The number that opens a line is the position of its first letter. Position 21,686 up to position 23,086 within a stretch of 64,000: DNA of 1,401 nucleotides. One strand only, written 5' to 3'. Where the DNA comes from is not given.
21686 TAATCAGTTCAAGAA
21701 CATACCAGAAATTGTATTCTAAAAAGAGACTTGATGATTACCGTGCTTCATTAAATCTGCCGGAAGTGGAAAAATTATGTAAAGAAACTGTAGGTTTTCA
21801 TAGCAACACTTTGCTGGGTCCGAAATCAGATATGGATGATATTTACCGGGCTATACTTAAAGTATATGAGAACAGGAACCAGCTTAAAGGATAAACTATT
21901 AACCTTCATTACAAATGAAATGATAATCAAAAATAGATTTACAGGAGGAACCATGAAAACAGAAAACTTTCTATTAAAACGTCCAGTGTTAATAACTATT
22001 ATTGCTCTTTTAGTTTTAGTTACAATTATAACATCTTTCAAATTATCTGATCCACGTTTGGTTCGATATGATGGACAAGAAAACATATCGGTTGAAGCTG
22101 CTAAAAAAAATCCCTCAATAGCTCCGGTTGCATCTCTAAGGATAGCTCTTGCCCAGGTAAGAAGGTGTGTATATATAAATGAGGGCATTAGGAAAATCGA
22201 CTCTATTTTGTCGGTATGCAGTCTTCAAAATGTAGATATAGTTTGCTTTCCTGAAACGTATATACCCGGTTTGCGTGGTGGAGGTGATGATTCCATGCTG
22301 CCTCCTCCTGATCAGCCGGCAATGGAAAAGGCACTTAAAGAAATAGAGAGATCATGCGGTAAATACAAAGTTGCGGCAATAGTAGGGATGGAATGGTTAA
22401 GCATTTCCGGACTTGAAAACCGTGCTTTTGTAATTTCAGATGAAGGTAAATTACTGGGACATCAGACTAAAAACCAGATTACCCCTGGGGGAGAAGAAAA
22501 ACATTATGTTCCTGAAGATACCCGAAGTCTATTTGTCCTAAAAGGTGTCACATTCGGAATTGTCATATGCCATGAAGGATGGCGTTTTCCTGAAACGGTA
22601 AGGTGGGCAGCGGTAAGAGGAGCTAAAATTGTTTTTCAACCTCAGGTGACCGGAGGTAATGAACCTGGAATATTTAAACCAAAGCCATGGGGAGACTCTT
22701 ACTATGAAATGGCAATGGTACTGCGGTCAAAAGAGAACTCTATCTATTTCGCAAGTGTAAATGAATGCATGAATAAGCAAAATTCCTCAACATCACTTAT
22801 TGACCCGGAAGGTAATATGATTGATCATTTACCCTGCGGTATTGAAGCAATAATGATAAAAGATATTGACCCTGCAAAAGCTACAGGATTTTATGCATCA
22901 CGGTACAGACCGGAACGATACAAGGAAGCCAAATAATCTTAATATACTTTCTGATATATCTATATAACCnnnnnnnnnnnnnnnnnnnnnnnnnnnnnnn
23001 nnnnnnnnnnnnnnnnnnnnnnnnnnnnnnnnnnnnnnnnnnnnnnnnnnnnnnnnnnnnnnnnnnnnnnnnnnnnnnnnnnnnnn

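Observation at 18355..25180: Periplasmic oxidise-and-eliminate glycoside cleavage module fused to an aminotransferase/amidase pair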

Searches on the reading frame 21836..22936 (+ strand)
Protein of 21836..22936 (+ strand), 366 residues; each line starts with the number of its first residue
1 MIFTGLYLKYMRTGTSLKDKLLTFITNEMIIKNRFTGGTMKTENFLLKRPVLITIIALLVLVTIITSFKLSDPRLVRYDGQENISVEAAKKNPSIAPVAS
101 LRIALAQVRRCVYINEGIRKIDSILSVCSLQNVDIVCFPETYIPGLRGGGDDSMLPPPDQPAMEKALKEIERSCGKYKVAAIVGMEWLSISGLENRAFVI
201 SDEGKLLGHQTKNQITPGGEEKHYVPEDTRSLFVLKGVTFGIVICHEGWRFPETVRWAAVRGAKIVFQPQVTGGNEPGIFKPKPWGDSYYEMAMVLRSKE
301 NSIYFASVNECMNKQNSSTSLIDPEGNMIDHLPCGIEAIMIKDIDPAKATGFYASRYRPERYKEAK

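Call 5: search_protein_families(library=pfam, proteins=[window:21836-22936:+], max_evalue=0.001)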
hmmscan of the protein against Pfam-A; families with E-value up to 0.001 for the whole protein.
window:21836-22936:+ (366 aa): 1 family
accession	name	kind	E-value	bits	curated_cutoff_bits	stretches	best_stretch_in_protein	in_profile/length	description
PF00795.27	CN_hydrolase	-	4.8e-20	72.4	23.2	1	102-349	1-251/256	Carbon-nitrogen hydrolase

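Call 21: find_homologous_proteins(query=window:21953-22936:+, max_evalue=1e-10)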
Query window:21953-22936:+ (327 aa): 7418 proteins with E <= 1e-10 among 8000 candidates; the best 120 are listed.
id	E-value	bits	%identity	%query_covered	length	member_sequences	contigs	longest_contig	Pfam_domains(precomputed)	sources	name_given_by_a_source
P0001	1.1e-218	743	100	100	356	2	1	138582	PF00795.28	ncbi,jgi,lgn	jgi:predicted amidohydrolase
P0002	1.2e-167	575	81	90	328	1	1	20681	PF00795.28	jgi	jgi:predicted amidohydrolase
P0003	2.8e-165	567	79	96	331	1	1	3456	PF00795.28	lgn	-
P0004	3.6e-151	521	79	86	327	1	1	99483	PF00795.28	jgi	jgi:predicted amidohydrolase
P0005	7.3e-151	520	69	100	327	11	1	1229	PF00795.28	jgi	-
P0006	2.0e-148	512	71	99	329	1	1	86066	PF00795.28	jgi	jgi:predicted amidohydrolase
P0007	3.9e-147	508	72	94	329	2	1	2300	PF00795.28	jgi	jgi:predicted amidohydrolase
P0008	9.2e-146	503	69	100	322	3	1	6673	PF00795.28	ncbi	-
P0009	1.7e-143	496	79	82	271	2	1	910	PF00795.28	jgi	jgi:predicted amidohydrolase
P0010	2.3e-143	495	69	97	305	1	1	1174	PF00795.28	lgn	-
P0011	9.0e-142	490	75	85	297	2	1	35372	PF00795.28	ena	-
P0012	2.2e-138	479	65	100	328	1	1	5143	PF00795.28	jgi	jgi:predicted amidohydrolase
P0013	1.4e-136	473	75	83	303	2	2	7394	PF00795.28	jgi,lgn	jgi:predicted amidohydrolase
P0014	2.7e-133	462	69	91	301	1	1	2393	PF00795.28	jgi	-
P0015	5.6e-131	455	64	99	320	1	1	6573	PF00795.28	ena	-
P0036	6.5e-110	385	62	81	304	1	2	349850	PF00795.28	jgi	jgi:predicted amidohydrolase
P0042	1.4e-107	378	60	86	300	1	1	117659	PF00795.28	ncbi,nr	ncbi:MAG TPA: carbon-nitrogen hydrolase family protein [Bryobacteraceae bacterium]|nr:carbon-nitroge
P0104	4.6e-95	337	58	80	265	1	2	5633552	PF00795.28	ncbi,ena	-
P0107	8.0e-95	336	59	81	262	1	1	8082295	PF00795.28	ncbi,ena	-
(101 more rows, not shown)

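Call 22: find_encoding_contigs(protein=P0107, flank=8000, max_places=2)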
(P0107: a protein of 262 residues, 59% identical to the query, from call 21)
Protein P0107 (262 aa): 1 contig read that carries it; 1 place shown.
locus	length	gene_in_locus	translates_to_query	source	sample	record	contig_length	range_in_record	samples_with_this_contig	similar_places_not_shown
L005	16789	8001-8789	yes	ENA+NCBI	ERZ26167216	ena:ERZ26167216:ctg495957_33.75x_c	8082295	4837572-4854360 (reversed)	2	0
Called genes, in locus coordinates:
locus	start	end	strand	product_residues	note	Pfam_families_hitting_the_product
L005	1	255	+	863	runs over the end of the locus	PF13625:Helicase_C_3, PF13280:WYL (weak)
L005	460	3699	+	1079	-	PF12371:TMEM131_like_N (faint), PF15780:ASH, PF22073:Cep192_D4, PF22544:HYDIN_VesB_CFA65-like_Ig, PF15780:ASH, PF22073:Cep192_D4, PF22544:HYDIN_VesB_CFA65-like_Ig, PF07610:DUF1573 (weak), +1 more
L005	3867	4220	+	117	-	-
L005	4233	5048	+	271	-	PF01261:AP_endonuc_2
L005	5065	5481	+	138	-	PF02943:FeThRed_B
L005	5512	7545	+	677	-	PF00149:Metallophos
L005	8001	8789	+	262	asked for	PF00795:CN_hydrolase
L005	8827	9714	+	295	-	PF00763:THF_DHG_CYH, PF02882:THF_DHG_CYH_C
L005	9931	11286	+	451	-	PF08450:SGL (faint), PF25174:Beta-prop_THOC3 (faint)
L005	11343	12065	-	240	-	PF01177:Asp_Glu_race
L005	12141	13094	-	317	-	PF01609:DDE_Tnp_1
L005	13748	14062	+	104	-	PF01527:HTH_Tnp_1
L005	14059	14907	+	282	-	PF13276:HTH_21, PF00665:rve, PF13683:rve_3, PF13333:rve_2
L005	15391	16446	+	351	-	PF08240:ADH_N, PF16912:Glu_dehyd_C, PF00107:ADH_zinc_N, PF13602:ADH_zinc_N_2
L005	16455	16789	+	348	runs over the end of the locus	PF08240:ADH_N, PF16912:Glu_dehyd_C (weak), PF00107:ADH_zinc_N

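Call 23: find_encoding_contigs(protein=P0104, flank=8000, max_places=2)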
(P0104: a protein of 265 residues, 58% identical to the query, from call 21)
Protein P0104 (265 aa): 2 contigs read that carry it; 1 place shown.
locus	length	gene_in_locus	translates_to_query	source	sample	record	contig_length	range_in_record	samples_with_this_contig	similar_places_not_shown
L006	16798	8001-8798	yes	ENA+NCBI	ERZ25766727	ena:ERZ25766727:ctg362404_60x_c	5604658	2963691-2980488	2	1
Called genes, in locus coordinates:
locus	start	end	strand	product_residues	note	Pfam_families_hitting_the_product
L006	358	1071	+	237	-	PF24481:CT398_CC, PF02591:Zn_ribbon_9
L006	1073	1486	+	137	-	PF00075:RNase_H, PF13456:RVT_3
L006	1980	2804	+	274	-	PF00215:OMPdecase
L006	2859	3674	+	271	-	PF05721:PhyH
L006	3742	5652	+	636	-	PF00005:ABC_tran, PF02463:SMC_N (faint), PF13476:AAA_23 (faint), PF13555:AAA_29 (faint), PF01926:MMR_HSR1 (faint), PF12848:ABC_tran_Xtn, PF00005:ABC_tran, PF16326:ABC_tran_CTD (weak), +2 more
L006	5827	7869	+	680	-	PF00149:Metallophos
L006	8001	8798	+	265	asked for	PF00795:CN_hydrolase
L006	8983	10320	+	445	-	PF00404:Dockerin_1 (weak), PF00036:EF-hand_1 (faint)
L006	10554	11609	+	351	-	PF08240:ADH_N, PF16912:Glu_dehyd_C, PF00107:ADH_zinc_N, PF13602:ADH_zinc_N_2 (weak)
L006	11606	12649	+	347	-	PF08240:ADH_N, PF00107:ADH_zinc_N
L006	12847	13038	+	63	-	PF01361:Tautomerase, PF14552:Tautomerase_2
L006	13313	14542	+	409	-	PF00515:TPR_1, PF07719:TPR_2, PF13181:TPR_8, PF13424:TPR_12, PF23914:TPR_CcmH_CycH, PF13432:TPR_16, PF14559:TPR_19, PF13432:TPR_16, +22 more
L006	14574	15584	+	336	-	PF00056:Ldh_1_N, PF02866:Ldh_1_C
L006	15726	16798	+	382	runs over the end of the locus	PF01979:Amidohydro_1, PF07969:Amidohydro_3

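Call 24: find_encoding_contigs(protein=P0042, flank=8000, max_places=2)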
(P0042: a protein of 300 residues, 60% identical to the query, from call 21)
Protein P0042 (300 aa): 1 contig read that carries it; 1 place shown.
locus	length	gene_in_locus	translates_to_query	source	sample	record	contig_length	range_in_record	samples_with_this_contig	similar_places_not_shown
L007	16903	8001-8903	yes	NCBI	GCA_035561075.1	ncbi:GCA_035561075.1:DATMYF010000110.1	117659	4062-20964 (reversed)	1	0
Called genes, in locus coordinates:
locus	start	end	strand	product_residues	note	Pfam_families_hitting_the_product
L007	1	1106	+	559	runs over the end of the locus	PF13490:zf-HC2 (weak)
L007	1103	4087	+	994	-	PF13620:CarboxypepD_reg, PF25183:OMP_b-brl_4, PF00593:TonB_dep_Rec_b-barrel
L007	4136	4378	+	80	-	-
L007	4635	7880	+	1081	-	PF13620:CarboxypepD_reg, PF25183:OMP_b-brl_4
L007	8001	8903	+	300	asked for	PF00795:CN_hydrolase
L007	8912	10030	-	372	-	-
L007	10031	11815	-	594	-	-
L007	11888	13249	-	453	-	PF15892:BNR_4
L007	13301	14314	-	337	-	PF11949:DUF3466 (faint)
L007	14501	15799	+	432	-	PF05448:AXE1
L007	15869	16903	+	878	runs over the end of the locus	PF20308:TPR-S, PF01734:Patatin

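Call 25: find_encoding_contigs(protein=P0004, flank=10000, max_places=1)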
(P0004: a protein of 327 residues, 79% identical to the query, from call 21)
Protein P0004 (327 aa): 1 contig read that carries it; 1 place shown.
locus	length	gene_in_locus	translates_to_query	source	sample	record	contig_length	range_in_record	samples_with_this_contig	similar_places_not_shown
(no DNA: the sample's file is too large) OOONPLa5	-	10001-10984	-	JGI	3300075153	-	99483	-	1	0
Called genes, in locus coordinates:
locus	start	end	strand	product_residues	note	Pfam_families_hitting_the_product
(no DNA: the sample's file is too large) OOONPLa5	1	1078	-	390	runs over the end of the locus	PF24316:Tli3 (faint), PF13859:BNR_3, PF25852:DUF6242_C (faint), PF15902:Sortilin-Vps10 (faint), PF02012:BNR (faint), PF13088:BNR_2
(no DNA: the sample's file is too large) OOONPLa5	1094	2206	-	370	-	PF24316:Tli3 (faint), PF13859:BNR_3 (weak), PF13088:BNR_2, PF15902:Sortilin-Vps10 (faint), PF02012:BNR (faint)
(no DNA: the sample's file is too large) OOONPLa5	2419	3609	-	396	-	PF15902:Sortilin-Vps10 (faint), PF02012:BNR (faint), PF13088:BNR_2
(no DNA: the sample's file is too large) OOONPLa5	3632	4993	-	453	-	-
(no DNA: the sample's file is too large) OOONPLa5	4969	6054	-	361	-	PF26550:Tricorn_2nd (faint), PF16819:DUF5074 (faint), PF21959:DUF6923 (faint), PF02239:Cytochrom_D1 (faint), PF21783:YNCE, PF25174:Beta-prop_THOC3, PF24814:WD40_Prp19 (weak), PF23381:Beta-prop_IFT122_1st (weak), +7 more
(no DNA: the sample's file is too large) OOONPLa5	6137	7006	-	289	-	PF06439:3keto-disac_hyd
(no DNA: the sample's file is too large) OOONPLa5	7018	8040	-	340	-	PF01408:GFO_IDH_MocA, PF02894:GFO_IDH_MocA_C, PF22725:GFO_IDH_MocA_C3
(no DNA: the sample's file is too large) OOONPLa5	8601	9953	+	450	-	PF01041:DegT_DnrJ_EryC1, PF01053:Cys_Met_Meta_PP (weak), PF00266:Aminotran_5 (weak), PF01212:Beta_elim_lyase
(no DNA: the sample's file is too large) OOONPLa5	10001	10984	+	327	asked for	PF00795:CN_hydrolase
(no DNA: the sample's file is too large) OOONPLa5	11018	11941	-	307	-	PF01261:AP_endonuc_2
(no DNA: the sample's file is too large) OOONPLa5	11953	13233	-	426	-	PF01408:GFO_IDH_MocA, PF22725:GFO_IDH_MocA_C3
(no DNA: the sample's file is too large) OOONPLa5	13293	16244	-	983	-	-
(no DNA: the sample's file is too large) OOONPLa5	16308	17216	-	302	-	PF01738:DLH (faint), PF20434:BD-FAE, PF07859:Abhydrolase_3, PF02230:Abhydrolase_2 (faint), PF00326:Peptidase_S9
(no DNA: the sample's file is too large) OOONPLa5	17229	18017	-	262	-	PF00106:adh_short, PF08659:KR, PF01370:Epimerase (weak), PF03435:Sacchrp_dh_NADP (faint), PF13561:adh_short_C2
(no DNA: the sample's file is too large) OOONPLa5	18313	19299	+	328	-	PF02423:OCD_Mu_crystall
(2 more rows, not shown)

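Call 26: find_encoding_contigs(protein=P0006, flank=10000, max_places=1)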
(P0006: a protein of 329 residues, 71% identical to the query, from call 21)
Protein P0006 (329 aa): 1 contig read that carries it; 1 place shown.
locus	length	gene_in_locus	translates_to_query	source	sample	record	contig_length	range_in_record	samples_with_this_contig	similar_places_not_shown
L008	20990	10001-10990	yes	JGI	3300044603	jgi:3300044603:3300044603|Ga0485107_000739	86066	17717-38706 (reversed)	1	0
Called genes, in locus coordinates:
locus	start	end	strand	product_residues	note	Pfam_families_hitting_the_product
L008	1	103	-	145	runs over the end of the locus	-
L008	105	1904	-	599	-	PF04734:Ceramidase_alk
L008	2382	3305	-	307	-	-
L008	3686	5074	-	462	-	PF13088:BNR_2 (faint)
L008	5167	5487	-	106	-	-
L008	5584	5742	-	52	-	-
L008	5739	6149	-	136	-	PF13088:BNR_2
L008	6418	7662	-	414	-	-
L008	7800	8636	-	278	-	PF06439:3keto-disac_hyd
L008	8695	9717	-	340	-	PF01408:GFO_IDH_MocA, PF02894:GFO_IDH_MocA_C, PF22725:GFO_IDH_MocA_C3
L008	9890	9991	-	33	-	-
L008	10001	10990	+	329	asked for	PF00795:CN_hydrolase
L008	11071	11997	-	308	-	PF01261:AP_endonuc_2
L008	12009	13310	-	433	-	PF01408:GFO_IDH_MocA, PF22725:GFO_IDH_MocA_C3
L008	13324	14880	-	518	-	PF16499:Melibiase_2, PF17801:Melibiase_C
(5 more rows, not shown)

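Call 27: search_protein_families(library=ncbifam, proteins=[window:21953-22936:+], max_evalue=0.00001)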
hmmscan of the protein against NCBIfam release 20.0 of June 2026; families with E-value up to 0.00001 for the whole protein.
window:21953-22936:+ (327 aa): 4 families
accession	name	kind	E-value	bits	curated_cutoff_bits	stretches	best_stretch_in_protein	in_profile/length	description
NF010588.0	PRK13981.1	equivalog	1.7e-12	46.5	479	1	61-230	4-173/546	NAD+ synthase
NF033621.1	de_GSH_amidase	exception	6.1e-08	32.3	355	1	76-308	14-238/260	deaminated glutathione amidase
TIGR03381.1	agmatine_aguB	equivalog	9e-08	31.8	410.25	1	155-277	95-217/279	N-carbamoylputrescine amidase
NF009803.0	PRK13287.1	equivalog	5.3e-06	25.4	406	1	59-228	16-186/333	formamidase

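Call 42: search_solved_structures(query=window:21953-22936:+, max_evalue=0.00001)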
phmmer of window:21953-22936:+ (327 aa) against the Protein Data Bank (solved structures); distinct sequences matched with E-value up to 0.00001: 4.
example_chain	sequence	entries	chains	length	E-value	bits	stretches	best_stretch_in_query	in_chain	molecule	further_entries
5h8i_A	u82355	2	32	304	1e-06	31.5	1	156-238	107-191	N-carbamoylputrescine amidohydrolase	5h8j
3hkx_A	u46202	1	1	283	4.3e-06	29.4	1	62-243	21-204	Amidase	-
5jqn_A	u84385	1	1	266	4.8e-06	29.3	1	63-243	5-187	Aliphatic amidase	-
4izt_A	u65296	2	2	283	7e-06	28.7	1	62-243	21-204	Amidase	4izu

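Call 71: find_encoding_contigs(protein=P0011, flank=10000, max_places=1)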
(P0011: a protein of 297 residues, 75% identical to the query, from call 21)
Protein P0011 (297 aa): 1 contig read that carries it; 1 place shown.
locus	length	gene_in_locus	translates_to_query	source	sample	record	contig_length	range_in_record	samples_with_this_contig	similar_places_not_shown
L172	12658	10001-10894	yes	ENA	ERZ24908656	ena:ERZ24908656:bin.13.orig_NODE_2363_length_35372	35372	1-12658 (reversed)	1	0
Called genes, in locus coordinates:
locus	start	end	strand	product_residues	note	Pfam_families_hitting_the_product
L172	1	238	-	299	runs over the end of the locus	PF00701:DHDPS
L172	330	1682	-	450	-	PF13378:MR_MLE_C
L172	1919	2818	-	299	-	PF03446:NAD_binding_2, PF03807:F420_oxidored (faint), PF14833:NAD_binding_11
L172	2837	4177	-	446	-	PF07690:MFS_1, PF03137:OATP (weak), PF07690:MFS_1 (weak)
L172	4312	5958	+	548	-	PF04295:GD_AH_second, PF20629:GD_AH_C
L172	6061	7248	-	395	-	PF18845:baeRF_family3, PF18848:baeRF_family6, PF18849:baeRF_family7, PF18851:baeRF_family8 (weak), PF18855:baeRF_family11 (weak)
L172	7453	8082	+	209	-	-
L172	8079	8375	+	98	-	PF01022:HTH_5 (faint), PF13601:HTH_34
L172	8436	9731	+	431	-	PF06123:CreD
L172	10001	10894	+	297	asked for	PF00795:CN_hydrolase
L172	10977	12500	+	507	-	PF05345:He_PIG, PF16499:Melibiase_2, PF17801:Melibiase_C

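Call 72: find_encoding_contigs(protein=P0036, flank=10000, max_places=1)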
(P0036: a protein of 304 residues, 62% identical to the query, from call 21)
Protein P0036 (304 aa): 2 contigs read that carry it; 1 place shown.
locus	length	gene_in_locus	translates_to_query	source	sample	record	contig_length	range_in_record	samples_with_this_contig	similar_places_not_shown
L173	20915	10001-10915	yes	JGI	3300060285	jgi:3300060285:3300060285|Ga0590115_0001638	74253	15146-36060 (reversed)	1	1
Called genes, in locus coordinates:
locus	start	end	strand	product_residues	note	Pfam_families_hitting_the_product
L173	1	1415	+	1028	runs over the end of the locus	PF14258:DUF4350 (faint)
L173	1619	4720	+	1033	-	PF23500:DUF7133, PF13646:HEAT_2 (weak), PF00034:Cytochrom_C, PF13442:Cytochrome_CBB3 (faint)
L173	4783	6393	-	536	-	PF07394:DUF1501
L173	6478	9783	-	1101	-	PF07635:PSCyt1, PF07583:PSCyt2, PF07587:PSD1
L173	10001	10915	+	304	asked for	PF00795:CN_hydrolase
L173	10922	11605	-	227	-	PF13472:Lipase_GDSL_2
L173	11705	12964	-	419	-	PF01569:PAP2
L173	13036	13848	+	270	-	PF03629:SASA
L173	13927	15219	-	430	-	PF07394:DUF1501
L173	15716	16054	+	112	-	PF00543:P-II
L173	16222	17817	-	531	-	PF01293:PEPCK_ATP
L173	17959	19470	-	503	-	PF23414:Beta-prop_EML_2, PF24105:Beta-prop_CAF1B_HIR1, PF24807:WD40_CDC20-Fz, PF25174:Beta-prop_THOC3, PF25391:WD40_Gbeta, PF23381:Beta-prop_IFT122_1st, PF23409:Beta-prop_EML, PF24805:EIF3I, +55 more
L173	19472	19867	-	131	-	-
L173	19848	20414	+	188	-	PF04343:DUF488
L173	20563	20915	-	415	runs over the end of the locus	PF12911:OppC_N, PF00528:BPD_transp_1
